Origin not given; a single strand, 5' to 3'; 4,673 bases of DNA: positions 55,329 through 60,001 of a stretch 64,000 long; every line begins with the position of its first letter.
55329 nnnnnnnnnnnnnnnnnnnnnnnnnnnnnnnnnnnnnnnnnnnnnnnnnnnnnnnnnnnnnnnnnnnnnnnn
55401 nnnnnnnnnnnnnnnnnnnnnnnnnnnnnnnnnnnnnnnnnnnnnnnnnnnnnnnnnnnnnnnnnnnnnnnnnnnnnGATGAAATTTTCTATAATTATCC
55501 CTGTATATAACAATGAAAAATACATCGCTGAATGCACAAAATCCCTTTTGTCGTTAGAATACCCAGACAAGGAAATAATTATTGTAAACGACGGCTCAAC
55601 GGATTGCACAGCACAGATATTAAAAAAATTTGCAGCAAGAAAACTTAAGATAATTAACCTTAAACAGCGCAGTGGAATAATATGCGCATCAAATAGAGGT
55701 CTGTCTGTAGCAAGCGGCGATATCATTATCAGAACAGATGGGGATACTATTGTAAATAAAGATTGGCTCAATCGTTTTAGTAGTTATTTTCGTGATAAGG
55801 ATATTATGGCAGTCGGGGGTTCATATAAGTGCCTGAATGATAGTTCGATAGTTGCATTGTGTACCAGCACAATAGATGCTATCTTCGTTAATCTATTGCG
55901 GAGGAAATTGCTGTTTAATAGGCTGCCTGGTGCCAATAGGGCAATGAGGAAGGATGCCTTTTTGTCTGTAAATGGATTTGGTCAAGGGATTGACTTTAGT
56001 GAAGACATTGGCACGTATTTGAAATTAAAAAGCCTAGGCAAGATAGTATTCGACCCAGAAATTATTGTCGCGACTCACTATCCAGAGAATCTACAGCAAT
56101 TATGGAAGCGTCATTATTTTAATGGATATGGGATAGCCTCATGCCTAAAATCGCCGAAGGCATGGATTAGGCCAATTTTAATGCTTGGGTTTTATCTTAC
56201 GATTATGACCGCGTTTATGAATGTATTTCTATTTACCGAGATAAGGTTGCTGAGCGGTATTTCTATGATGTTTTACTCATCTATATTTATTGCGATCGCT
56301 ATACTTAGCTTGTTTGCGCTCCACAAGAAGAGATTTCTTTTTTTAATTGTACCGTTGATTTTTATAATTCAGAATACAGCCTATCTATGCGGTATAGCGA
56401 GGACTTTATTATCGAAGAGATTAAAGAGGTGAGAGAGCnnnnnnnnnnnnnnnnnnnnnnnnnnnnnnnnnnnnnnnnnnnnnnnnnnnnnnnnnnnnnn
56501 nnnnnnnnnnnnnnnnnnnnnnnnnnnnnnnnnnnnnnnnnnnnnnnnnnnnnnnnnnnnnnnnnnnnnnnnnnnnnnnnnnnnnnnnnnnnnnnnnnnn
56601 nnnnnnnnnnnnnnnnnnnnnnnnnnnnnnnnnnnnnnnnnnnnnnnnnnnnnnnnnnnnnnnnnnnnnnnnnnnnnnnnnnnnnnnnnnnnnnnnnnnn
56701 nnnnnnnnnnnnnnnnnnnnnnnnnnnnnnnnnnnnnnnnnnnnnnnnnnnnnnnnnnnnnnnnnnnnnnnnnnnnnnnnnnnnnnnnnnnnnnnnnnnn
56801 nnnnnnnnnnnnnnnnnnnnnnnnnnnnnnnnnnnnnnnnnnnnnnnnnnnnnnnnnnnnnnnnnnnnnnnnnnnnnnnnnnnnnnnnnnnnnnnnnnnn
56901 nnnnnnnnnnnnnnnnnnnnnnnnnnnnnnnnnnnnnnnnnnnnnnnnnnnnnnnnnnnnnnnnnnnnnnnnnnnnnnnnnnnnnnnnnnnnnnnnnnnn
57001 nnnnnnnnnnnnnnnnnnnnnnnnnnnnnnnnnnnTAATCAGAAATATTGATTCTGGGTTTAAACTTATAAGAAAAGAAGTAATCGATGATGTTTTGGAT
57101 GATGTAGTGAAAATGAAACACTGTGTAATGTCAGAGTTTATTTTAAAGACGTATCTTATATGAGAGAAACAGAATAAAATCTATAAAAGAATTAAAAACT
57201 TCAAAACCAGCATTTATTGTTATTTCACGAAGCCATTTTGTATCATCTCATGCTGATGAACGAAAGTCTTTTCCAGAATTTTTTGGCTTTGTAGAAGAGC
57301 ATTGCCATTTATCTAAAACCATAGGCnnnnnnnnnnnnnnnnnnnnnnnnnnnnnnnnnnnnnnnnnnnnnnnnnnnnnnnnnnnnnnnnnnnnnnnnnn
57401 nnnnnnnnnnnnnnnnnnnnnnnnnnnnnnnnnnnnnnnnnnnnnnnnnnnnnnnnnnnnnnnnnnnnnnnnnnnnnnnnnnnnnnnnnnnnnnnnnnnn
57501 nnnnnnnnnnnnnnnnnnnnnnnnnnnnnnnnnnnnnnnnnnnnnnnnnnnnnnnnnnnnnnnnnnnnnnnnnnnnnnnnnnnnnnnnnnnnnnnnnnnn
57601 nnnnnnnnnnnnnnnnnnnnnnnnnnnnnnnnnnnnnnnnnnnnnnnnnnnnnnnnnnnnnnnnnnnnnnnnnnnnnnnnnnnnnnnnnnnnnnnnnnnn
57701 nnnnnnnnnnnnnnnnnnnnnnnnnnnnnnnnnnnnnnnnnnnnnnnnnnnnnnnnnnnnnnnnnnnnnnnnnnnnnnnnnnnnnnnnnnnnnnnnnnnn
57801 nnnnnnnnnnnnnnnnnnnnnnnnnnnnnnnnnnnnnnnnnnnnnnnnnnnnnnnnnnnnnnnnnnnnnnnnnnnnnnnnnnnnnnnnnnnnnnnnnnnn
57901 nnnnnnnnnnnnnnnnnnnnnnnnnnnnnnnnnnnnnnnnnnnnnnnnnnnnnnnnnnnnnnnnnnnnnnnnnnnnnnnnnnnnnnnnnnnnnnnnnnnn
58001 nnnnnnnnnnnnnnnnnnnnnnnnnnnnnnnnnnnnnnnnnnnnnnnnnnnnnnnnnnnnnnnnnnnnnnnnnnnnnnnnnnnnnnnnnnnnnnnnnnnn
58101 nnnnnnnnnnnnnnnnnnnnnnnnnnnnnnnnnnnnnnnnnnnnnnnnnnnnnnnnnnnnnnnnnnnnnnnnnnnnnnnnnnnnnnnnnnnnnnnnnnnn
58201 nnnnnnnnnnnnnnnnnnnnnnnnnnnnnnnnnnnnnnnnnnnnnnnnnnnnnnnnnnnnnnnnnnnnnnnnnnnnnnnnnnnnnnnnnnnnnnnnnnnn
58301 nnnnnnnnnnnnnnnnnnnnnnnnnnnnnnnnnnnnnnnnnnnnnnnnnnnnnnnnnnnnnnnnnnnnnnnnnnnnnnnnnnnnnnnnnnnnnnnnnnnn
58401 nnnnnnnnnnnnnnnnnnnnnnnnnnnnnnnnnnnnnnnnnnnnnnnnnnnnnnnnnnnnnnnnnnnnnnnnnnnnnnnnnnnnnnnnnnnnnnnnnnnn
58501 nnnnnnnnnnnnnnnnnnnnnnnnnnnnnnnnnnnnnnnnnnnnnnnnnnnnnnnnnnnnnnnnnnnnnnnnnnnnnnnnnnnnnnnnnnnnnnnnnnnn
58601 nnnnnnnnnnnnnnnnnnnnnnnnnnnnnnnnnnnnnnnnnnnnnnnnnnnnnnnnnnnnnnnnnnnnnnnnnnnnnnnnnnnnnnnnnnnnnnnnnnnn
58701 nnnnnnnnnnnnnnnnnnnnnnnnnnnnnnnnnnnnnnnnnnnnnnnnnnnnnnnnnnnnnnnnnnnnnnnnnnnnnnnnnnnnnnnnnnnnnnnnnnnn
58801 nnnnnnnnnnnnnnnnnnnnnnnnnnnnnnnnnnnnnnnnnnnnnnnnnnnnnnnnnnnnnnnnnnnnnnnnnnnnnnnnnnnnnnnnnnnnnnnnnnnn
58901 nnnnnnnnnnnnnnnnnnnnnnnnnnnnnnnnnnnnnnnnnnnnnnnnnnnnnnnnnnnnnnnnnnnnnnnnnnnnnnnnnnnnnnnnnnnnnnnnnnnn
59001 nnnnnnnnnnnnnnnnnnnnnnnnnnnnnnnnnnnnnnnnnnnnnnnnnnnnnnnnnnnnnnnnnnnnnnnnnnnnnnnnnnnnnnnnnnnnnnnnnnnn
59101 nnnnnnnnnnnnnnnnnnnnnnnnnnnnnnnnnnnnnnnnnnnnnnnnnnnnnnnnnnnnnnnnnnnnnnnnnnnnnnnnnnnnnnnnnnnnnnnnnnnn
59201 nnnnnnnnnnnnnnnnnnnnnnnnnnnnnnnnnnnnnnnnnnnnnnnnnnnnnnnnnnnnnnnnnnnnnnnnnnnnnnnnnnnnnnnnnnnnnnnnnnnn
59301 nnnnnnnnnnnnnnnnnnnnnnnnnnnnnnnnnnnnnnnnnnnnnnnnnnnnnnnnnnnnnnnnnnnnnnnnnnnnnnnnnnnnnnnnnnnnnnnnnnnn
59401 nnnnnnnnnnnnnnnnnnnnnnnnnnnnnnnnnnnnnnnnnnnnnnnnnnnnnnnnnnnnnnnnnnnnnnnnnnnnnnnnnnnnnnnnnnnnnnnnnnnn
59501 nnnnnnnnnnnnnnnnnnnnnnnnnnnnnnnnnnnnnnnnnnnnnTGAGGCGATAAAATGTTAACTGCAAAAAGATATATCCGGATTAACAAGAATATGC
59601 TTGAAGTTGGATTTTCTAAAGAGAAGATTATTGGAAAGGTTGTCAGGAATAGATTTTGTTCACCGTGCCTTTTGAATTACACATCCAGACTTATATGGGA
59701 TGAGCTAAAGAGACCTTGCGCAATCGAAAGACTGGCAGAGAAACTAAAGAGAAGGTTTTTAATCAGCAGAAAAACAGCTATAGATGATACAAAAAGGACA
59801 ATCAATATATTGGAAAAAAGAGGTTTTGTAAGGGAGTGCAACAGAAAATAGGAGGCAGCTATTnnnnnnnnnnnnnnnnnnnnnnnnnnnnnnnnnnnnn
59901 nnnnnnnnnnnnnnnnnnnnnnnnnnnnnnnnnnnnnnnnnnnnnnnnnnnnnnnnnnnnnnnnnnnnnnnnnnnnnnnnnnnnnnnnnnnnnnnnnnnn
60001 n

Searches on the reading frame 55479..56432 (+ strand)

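Call 7: search_protein_families(library=ncbifam, proteins=[window:55479-56432:+], max_evalue=0.001)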
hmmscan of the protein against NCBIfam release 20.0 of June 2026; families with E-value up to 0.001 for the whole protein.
window:55479-56432:+ (317 aa): 27 families (the best 25 are shown)
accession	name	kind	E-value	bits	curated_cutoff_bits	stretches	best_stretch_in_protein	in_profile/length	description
TIGR03937.1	PgaC_IcaA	equivalog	7.5e-30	104.2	422.3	1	3-298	47-346/407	poly-beta-1,6-N-acetyl-D-glucosamine synthase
TIGR03965.1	mycofact_glyco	equivalog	1.2e-26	93.7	280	1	4-233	77-314/467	mycofactocin biosynthesis glycosyltransferase MftF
NF007482.0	PRK10073.1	equivalog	1.3e-19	70.4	423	1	2-99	7-105/334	glycosyltransferase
NF041394.1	GtaseAglG_Halo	equivalog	4.7e-18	65.5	440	1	1-116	1-119/304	glucosyl-dolichyl phosphate glucuronosyltransferase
NF041875.1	EPS_EpsD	equivalog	8.5e-18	64.8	370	1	4-209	2-216/325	exopolysaccharide biosynthesis glycosyltransferase EpsD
NF053739.1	GlytfEpsEBac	equivalog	7e-17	61.3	450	1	2-126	2-130/265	glycosyltransferase EpsE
TIGR04283.1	glyco_like_mftF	equivalog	8.8e-17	61.4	182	1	4-197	2-183/221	TIGR04283 family arsenosugar biosynthesis glycosyltransferase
NF047683.1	TeichurnBiosyTuaG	equivalog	7.9e-16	58.4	400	1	3-121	8-128/252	teichuronic acid biosynthesis protein TuaG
TIGR03111.1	glyc2_xrt_Gpos1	hypoth_equivalog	1.1e-12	47.5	363.95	1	3-125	51-176/439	TIGR03111 family XrtG-associated glycosyltransferase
TIGR04242.1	nodulat_NodC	equivalog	1.4e-11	44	550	1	4-122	51-174/395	chitooligosaccharide synthase NodC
NF038302.1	EPS_HpsE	equivalog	3.4e-11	42.7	300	1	1-108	1-115/307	hormogonium polysaccharide biosynthesis glycosyltransferase HpsE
NF047588.1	GlcsyltransPgfSStrep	equivalog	1.3e-10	41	500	1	1-104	1-110/308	glycosyltransferase PgfS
NF038299.1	EPS_HpsN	equivalog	2.3e-10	40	425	1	2-114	2-117/317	hormogonium polysaccharide biosynthesis glycosyltransferase HpsN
NF050050.1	ProtGlycPglI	equivalog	8.2e-10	38.5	500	1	2-93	3-97/306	GalNAc(5)-diNAcBac-PP-undecaprenol beta-1,3-glucosyltransferase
NF041865.1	EpsU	equivalog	1.4e-08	34.1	700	1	2-122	40-164/394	exopolysaccharide biosynthesis GT2 family glycosyltransferase EpsU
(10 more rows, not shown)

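Call 8: search_protein_families(library=pfam, proteins=[window:55479-56432:+], max_evalue=0.001)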
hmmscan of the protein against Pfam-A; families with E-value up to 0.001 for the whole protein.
window:55479-56432:+ (317 aa): 5 families
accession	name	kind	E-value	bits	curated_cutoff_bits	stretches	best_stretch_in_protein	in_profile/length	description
PF00535.33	Glycos_transf_2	-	4.5e-33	115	23.3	1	4-161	1-164/168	Glycosyl transferase family 2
PF13641.12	Glyco_tranf_2_3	-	2.2e-14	54.5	27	1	3-212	3-224/230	Glycosyltransferase like family 2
PF10111.15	Glyco_tranf_2_2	-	6.6e-11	42.7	27.3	1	4-105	1-107/276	Glycosyltransferase like family 2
PF13632.12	Glyco_trans_2_3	-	1.6e-06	28.5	27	1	83-276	2-189/198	Glycosyl transferase family group 2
PF13506.12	Glyco_transf_21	-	0.0008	19.4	21.7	0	69-211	20-168/174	Glycosyl transferase family 21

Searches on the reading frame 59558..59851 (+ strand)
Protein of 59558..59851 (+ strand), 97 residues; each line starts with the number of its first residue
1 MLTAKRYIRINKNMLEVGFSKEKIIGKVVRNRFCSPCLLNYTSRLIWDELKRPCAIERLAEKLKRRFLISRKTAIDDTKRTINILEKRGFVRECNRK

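Call 7: search_protein_families(library=ncbifam, proteins=[window:59558-59851:+], max_evalue=0.001)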
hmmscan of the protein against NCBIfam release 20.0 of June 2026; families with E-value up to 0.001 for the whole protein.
window:59558-59851:+ (97 aa): 0 families

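Call 8: search_protein_families(library=pfam, proteins=[window:59558-59851:+], max_evalue=0.001)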
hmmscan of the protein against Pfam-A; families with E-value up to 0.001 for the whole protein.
window:59558-59851:+ (97 aa): 1 family
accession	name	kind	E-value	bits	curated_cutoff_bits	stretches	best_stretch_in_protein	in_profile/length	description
PF05402.18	PqqD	-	6.3e-07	30.1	23.4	1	39-91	15-67/67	Coenzyme PQQ synthesis protein D (PqqD)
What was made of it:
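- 59558..59851 (+): Second, diverged PqqD-like protein. Pfam PqqD 30.1 bits, cutoff 23.4 (call 8).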

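Call 9: search_protein_families(library=ncbifam, proteins=[window:59558-59851:+], max_evalue=0.01)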
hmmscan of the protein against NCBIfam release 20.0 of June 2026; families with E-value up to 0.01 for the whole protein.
window:59558-59851:+ (97 aa): 1 family
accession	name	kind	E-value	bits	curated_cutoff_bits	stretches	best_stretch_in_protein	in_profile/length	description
NF033536.1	lasso_PqqD_Bac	exception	0.0049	17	80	1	45-91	40-86/88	lasso peptide biosynthesis PqqD family chaperone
